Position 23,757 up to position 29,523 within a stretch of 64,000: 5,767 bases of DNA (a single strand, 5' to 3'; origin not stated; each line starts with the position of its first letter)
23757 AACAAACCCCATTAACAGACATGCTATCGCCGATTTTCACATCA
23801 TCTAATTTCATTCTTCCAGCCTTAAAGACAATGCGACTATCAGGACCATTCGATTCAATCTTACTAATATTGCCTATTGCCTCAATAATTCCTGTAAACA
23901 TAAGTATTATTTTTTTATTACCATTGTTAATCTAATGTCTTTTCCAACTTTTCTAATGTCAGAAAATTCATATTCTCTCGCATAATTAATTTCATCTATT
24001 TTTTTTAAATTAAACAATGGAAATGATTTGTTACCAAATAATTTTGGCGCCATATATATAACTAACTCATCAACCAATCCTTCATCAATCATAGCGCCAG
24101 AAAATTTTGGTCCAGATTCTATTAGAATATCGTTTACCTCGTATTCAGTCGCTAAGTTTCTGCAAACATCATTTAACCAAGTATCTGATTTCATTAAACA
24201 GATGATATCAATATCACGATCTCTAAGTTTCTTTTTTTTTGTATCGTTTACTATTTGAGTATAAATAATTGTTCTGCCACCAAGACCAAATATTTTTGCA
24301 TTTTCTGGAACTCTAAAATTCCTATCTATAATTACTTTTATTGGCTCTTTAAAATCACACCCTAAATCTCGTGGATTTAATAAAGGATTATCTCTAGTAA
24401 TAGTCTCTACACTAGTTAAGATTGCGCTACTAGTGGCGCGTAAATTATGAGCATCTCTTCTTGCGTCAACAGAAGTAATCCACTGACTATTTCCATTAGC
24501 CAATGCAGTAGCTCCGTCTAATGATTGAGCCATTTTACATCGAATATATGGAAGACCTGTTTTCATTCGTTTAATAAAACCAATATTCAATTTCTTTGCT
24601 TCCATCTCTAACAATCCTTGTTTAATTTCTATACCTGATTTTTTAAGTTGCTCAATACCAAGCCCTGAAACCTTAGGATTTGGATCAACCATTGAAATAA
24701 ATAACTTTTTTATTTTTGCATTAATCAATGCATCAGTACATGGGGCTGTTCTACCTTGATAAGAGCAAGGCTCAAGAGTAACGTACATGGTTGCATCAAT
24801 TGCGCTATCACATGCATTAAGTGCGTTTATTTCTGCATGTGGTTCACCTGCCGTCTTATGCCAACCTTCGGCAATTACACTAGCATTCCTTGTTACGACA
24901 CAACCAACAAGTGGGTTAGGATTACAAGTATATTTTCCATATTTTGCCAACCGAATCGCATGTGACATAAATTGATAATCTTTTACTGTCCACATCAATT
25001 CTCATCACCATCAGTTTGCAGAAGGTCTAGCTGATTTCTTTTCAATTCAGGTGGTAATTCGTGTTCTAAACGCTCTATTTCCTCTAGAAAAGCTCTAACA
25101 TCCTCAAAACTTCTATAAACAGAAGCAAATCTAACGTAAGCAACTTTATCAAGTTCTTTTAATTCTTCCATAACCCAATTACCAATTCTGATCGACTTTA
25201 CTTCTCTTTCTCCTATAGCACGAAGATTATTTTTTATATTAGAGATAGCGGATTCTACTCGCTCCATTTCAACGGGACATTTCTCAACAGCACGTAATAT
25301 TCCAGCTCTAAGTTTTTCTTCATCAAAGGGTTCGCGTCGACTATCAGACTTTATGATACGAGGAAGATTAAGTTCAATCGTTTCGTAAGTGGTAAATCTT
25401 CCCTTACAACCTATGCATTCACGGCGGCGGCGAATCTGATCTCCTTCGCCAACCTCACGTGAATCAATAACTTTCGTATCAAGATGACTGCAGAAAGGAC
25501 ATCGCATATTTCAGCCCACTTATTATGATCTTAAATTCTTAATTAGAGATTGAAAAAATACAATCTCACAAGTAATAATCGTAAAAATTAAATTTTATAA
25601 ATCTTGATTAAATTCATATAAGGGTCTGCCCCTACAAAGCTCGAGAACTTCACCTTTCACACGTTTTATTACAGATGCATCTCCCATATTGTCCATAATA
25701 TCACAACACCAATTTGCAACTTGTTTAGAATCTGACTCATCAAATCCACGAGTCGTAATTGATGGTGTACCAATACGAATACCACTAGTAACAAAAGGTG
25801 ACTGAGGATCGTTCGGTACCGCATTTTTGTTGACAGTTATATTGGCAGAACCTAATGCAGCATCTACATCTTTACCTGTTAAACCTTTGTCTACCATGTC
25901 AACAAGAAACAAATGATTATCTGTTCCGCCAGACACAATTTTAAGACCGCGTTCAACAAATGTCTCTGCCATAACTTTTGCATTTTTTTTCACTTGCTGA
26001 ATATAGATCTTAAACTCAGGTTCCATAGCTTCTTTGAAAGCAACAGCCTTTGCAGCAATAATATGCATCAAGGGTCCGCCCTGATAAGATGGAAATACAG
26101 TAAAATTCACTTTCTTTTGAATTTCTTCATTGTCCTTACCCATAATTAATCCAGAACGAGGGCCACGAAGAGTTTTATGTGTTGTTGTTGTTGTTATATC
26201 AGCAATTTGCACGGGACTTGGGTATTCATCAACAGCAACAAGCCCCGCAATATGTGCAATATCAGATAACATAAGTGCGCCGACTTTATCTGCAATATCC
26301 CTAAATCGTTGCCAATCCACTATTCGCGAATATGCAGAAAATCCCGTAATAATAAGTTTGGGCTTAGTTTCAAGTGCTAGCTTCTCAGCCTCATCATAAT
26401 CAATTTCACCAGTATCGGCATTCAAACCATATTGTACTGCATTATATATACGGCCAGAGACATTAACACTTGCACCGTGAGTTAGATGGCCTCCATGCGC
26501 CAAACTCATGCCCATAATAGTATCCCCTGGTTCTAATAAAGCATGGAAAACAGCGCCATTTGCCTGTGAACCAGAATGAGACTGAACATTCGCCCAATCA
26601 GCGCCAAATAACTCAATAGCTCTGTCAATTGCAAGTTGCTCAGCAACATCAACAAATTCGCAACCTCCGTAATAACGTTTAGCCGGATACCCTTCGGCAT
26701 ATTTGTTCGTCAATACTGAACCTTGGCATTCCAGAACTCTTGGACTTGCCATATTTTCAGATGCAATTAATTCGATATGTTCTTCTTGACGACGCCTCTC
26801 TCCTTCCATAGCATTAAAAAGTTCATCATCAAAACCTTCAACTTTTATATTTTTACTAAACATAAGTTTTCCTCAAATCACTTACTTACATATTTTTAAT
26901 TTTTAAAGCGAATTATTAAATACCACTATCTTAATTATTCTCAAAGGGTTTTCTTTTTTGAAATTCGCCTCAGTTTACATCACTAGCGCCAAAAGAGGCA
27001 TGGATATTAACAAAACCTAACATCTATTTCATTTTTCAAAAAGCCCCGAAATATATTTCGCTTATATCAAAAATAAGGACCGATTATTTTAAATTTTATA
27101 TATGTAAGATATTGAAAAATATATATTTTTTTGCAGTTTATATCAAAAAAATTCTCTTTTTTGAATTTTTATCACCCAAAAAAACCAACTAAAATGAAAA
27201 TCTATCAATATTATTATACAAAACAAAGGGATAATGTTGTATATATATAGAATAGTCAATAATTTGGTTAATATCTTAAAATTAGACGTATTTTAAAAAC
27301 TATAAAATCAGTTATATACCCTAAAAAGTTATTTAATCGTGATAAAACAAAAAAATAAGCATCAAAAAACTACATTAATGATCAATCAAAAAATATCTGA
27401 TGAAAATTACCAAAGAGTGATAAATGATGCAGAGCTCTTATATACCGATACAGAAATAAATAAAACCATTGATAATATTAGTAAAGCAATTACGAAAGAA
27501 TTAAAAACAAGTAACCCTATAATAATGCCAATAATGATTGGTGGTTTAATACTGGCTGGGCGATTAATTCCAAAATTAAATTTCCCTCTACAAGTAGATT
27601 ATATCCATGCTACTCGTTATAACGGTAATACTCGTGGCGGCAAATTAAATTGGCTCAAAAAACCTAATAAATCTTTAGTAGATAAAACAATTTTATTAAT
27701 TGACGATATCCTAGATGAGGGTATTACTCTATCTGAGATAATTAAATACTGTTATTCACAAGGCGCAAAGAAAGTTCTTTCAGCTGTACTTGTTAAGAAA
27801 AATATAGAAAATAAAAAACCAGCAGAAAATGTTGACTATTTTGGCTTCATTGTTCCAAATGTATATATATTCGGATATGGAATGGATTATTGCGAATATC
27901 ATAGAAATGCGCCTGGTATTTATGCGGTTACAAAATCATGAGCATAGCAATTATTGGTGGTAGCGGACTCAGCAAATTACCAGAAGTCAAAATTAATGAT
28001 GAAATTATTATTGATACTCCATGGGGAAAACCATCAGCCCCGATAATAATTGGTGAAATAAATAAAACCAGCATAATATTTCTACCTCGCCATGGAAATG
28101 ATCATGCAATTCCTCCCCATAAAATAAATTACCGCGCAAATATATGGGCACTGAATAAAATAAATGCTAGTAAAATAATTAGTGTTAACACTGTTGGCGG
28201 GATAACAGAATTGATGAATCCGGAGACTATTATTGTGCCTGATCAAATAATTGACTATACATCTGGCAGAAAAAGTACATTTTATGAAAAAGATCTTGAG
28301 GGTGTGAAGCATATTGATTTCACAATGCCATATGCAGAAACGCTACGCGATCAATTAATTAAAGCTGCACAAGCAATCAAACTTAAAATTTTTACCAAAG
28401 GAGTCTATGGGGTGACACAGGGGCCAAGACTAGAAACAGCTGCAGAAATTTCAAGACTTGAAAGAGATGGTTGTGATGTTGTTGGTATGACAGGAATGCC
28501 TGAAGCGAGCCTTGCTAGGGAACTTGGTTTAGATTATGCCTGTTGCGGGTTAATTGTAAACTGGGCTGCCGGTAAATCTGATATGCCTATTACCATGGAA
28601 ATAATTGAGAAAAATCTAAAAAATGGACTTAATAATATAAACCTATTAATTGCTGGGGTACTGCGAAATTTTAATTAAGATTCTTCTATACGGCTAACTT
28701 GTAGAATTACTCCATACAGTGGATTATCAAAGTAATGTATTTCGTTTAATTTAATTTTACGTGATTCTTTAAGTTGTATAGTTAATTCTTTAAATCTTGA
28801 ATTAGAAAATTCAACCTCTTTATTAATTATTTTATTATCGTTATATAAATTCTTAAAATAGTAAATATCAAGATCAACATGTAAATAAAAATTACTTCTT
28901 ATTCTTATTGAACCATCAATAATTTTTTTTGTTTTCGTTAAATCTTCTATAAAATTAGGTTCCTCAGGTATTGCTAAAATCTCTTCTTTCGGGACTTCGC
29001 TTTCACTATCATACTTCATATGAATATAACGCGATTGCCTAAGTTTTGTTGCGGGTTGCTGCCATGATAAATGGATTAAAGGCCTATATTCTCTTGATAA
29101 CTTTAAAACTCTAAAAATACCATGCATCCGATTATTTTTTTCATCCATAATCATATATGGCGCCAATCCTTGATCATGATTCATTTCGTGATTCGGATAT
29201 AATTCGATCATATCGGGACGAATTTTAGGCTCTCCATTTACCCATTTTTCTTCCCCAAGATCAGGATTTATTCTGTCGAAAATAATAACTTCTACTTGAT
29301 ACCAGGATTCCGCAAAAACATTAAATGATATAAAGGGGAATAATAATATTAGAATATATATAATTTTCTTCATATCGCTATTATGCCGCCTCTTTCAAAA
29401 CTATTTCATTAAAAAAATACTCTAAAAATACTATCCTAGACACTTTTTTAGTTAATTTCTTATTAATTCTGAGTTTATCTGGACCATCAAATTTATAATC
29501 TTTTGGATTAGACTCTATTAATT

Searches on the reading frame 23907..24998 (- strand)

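Call 89: search_protein_families(library=pfam, proteins=[window:23907-24998:-], max_evalue=0.00001)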
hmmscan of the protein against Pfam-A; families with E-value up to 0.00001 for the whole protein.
window:23907-24998:- (363 aa): 3 families
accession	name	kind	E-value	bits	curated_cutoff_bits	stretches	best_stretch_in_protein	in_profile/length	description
PF01872.23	RibD_C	-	5.9e-41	140.9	24.1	1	150-355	1-195/197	RibD C-terminal domain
PF00383.29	dCMP_cyt_deam_1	-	7.4e-18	64.8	25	1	6-102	3-101/102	Cytidine and deoxycytidylate deaminase zinc-binding region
PF14437.12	MafB19-deam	-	6.2e-11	42.8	27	1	23-127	18-125/142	MafB19-like deaminase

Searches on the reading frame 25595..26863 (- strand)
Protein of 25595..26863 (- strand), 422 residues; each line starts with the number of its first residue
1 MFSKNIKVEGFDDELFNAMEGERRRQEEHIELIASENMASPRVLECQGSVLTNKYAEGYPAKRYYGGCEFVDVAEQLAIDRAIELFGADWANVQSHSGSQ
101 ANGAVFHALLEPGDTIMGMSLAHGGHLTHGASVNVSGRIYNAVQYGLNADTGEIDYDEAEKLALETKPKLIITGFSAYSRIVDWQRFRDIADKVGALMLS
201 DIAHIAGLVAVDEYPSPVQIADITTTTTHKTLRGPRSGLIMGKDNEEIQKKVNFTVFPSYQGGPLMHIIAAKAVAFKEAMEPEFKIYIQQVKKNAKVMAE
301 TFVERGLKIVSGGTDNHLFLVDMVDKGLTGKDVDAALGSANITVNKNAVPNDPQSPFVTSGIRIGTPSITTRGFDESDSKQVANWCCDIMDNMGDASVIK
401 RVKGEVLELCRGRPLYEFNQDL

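Call 89: search_protein_families(library=pfam, proteins=[window:25595-26863:-], max_evalue=0.00001)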
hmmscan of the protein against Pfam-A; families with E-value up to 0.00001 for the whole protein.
window:25595-26863:- (422 aa): 1 family
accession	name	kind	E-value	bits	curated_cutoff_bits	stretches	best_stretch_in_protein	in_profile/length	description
PF00464.25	SHMT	-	4.5e-170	566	27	1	10-385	3-398/399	Serine hydroxymethyltransferase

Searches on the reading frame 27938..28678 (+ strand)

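Call 89: search_protein_families(library=pfam, proteins=[window:27938-28678:+], max_evalue=0.00001)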
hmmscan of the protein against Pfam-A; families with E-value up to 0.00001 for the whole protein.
window:27938-28678:+ (246 aa): 1 family
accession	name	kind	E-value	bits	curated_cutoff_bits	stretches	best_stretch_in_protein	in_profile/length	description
PF01048.26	PNP_UDP_1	-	1.3e-41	142.9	25.1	1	3-242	2-232/233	Phosphorylase superfamily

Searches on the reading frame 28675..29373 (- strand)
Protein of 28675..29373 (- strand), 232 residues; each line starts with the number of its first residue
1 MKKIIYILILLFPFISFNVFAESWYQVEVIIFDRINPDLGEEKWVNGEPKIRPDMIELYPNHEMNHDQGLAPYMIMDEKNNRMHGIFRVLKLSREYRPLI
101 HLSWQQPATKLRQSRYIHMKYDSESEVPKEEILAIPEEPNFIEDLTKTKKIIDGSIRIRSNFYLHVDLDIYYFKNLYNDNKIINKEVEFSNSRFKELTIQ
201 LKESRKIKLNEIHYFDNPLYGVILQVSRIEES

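Call 89: search_protein_families(library=pfam, proteins=[window:28675-29373:-], max_evalue=0.00001)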
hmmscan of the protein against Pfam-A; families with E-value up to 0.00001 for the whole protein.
window:28675-29373:- (232 aa): 1 family
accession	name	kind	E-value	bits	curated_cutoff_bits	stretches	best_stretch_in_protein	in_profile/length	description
PF10972.13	CsiV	-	1e-28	101.3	27.4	1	6-228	3-229/230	Peptidoglycan-binding protein, CsiV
